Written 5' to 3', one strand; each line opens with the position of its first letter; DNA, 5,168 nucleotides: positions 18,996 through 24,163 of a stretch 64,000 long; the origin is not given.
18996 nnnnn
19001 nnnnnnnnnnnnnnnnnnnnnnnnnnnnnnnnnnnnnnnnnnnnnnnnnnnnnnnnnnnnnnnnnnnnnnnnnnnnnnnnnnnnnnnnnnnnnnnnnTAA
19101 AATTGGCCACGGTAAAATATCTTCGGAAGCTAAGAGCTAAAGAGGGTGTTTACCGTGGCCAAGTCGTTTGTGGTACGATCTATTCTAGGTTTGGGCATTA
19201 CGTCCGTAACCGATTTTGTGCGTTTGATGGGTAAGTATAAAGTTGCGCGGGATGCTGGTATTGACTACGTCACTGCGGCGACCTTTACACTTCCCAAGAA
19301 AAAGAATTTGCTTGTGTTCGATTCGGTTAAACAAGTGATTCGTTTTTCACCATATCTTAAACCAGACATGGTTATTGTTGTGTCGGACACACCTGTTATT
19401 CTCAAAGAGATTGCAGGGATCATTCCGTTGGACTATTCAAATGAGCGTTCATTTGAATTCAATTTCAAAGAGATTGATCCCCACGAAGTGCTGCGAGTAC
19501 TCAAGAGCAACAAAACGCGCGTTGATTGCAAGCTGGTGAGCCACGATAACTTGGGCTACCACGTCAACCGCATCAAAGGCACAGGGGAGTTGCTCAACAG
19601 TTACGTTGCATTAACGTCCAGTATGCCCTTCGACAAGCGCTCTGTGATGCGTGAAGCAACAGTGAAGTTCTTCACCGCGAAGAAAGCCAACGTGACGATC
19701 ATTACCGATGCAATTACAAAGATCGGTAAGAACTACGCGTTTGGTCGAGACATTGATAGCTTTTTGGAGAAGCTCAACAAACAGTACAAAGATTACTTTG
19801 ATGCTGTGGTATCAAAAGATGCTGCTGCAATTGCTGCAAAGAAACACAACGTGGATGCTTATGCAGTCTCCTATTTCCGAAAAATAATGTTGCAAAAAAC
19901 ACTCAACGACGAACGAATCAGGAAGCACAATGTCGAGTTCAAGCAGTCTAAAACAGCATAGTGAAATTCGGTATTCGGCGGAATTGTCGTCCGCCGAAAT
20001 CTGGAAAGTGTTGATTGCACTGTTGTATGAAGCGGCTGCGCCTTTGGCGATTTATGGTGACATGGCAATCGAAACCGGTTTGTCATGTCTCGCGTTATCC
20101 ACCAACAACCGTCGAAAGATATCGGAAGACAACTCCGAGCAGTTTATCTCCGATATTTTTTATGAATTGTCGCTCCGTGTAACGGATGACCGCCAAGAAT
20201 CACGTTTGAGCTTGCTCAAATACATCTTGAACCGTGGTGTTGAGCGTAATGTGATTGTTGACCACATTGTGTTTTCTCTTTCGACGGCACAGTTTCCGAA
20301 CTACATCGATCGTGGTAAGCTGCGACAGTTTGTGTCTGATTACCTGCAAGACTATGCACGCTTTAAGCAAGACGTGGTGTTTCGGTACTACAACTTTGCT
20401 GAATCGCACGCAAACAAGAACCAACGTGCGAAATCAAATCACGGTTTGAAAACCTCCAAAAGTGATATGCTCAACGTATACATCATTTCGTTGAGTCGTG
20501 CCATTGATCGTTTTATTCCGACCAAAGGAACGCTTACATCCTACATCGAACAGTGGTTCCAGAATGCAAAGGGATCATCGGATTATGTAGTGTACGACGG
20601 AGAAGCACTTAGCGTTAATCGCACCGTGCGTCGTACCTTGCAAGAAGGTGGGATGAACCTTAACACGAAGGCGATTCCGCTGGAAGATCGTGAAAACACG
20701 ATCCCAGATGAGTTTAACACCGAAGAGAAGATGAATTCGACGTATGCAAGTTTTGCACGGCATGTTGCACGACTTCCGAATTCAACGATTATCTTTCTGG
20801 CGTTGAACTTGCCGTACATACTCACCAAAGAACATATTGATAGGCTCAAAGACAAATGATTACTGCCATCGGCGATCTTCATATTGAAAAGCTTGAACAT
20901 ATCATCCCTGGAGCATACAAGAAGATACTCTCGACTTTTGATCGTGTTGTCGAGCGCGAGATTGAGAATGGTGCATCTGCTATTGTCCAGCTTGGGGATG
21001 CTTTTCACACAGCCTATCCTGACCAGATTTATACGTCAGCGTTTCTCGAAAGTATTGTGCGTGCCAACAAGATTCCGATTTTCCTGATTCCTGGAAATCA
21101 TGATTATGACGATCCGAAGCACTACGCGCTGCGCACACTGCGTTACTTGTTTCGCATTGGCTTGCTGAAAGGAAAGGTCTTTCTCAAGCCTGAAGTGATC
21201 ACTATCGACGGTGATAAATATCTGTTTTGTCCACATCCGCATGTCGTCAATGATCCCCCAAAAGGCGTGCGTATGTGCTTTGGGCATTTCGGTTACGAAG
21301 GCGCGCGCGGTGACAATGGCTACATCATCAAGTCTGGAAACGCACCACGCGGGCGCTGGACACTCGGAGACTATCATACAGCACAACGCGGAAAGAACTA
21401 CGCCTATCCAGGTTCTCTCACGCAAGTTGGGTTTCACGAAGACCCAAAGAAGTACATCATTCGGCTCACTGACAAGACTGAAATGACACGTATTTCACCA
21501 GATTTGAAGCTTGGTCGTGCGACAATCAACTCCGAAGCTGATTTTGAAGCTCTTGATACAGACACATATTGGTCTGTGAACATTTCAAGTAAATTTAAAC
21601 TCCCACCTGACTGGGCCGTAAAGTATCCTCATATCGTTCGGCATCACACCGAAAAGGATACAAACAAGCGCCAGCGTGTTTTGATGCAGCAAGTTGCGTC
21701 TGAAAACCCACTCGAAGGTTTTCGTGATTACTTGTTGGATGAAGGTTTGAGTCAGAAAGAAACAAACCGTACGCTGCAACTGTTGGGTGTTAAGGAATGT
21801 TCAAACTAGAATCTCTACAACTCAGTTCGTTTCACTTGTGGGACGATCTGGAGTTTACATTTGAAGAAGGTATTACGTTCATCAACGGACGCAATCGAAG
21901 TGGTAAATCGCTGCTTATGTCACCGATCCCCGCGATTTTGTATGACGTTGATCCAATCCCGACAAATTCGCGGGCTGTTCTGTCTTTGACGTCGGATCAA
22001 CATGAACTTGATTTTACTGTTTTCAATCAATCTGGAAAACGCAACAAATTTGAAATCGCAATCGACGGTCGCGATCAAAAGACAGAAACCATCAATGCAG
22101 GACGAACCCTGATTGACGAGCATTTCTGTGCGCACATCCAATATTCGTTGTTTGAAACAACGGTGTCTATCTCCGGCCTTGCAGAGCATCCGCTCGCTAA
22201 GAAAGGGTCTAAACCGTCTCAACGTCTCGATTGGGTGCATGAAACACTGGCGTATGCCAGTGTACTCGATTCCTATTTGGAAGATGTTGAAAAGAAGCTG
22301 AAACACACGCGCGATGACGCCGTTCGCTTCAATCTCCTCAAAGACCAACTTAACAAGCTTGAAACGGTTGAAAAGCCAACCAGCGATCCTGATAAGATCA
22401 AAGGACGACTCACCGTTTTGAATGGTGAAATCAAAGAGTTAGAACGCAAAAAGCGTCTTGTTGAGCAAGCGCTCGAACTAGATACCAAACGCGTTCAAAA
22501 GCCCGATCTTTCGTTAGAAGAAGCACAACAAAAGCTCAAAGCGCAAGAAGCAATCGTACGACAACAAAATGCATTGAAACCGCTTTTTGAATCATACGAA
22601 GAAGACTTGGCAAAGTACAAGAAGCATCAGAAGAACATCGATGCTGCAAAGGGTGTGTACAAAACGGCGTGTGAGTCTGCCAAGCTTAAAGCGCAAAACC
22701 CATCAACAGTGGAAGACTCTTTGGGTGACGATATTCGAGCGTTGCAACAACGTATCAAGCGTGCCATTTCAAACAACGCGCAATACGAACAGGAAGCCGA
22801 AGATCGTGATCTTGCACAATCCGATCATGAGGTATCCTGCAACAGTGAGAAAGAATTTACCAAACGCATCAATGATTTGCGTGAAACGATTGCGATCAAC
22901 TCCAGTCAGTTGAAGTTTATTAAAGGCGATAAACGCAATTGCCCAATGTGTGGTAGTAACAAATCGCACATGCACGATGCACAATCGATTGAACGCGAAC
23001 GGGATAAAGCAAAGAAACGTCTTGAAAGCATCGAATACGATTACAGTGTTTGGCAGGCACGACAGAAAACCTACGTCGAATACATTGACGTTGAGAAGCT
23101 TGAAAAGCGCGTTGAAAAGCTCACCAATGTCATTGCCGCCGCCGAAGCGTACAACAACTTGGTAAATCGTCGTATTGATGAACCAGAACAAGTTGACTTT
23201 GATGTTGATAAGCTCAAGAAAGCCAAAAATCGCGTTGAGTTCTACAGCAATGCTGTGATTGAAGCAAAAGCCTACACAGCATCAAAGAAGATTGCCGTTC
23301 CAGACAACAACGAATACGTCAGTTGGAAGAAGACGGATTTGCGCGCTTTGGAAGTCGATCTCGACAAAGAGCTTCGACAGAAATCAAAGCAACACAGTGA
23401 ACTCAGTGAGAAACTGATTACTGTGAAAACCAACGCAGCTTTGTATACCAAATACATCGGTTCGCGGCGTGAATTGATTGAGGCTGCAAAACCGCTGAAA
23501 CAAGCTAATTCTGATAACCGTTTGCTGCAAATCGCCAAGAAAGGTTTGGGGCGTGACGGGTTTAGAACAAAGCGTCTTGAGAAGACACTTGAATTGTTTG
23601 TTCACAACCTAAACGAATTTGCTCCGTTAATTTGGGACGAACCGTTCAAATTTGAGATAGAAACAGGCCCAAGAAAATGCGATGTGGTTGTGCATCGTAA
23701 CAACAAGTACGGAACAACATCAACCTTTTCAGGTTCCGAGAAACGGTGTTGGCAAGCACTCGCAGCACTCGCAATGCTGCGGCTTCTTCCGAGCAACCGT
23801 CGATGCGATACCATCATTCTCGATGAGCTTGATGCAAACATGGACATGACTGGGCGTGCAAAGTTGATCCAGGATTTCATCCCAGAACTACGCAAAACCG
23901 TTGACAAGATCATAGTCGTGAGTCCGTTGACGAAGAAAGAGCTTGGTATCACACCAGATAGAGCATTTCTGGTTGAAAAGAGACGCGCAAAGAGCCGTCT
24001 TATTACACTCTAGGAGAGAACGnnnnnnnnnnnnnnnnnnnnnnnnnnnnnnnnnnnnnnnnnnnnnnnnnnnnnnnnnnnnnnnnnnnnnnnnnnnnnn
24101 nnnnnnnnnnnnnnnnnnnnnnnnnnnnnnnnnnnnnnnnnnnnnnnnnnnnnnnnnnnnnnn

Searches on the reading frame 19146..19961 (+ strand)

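Call 3: search_protein_families(library=pfam, proteins=[window:19146-19961:+], max_evalue=1)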
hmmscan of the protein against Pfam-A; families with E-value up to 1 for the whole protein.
window:19146-19961:+ (271 aa): 2 families
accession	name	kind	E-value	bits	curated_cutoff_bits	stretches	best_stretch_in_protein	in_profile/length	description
PF20288.3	MC2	-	0.016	15.6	26.9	1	116-229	13-123/145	ABC-three component (ABC-3C) system Middle Component 2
PF25102.1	DUF7810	-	0.035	13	27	0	62-104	266-307/490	Family of unknown function (DUF7810)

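Call 8: search_protein_families(library=phrogs, proteins=[window:19146-19961:+], max_evalue=0.01)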
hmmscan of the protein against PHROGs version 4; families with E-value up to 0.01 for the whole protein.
window:19146-19961:+ (271 aa): 1 family
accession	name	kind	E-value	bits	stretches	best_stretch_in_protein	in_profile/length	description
phrog_30552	-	DNA, RNA and nucleotide metabolism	0.0087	16.8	0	179-248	81-147/191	Erf-like ssDNA annealing protein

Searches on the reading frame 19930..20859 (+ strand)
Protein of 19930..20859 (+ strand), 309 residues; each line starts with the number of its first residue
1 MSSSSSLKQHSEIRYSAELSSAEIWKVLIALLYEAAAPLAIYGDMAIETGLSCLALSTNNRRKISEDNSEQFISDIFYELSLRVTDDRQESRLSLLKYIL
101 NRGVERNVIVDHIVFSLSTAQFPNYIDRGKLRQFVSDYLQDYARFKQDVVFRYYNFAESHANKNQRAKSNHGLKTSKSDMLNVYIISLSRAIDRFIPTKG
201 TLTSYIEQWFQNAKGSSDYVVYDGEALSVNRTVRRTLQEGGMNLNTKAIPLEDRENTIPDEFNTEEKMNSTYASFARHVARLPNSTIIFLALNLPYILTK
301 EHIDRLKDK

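Call 12: search_protein_families(library=phrogs, proteins=[window:19930-20859:+], max_evalue=0.001)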
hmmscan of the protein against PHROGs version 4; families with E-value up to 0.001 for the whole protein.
window:19930-20859:+ (309 aa): 1 family
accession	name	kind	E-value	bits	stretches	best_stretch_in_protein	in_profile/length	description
phrog_17569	-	transcription regulation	3.9e-17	63.6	1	134-241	147-252/341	RNA polymerase sigma factor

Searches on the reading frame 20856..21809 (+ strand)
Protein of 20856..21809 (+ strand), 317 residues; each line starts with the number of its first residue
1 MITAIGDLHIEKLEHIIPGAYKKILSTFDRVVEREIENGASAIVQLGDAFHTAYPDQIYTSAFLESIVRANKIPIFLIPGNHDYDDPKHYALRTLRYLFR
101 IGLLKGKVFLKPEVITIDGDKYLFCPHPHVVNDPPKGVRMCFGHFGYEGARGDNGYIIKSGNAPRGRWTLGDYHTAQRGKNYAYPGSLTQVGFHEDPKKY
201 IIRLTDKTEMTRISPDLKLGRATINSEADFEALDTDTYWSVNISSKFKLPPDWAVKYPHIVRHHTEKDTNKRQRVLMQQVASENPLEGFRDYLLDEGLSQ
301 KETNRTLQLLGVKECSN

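Call 58: search_protein_families(library=pfam, proteins=[window:20856-21809:+], max_evalue=0.01)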
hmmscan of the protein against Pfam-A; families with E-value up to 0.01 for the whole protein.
window:20856-21809:+ (317 aa): 1 family
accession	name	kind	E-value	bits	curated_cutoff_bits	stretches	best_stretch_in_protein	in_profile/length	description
PF00149.33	Metallophos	-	8.5e-12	46.3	21.5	1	2-128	3-116/191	Calcineurin-like phosphoesterase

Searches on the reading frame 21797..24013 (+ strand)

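Call 11: search_protein_families(library=pfam, proteins=[window:21797-24013:+], max_evalue=0.001)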
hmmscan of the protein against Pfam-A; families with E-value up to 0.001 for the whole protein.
window:21797-24013:+ (738 aa): 1 family
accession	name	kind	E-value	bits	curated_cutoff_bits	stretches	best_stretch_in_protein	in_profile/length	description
PF02463.25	SMC_N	-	3.7e-06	27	40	0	4-44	2-44/220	RecF/RecN/SMC N terminal domain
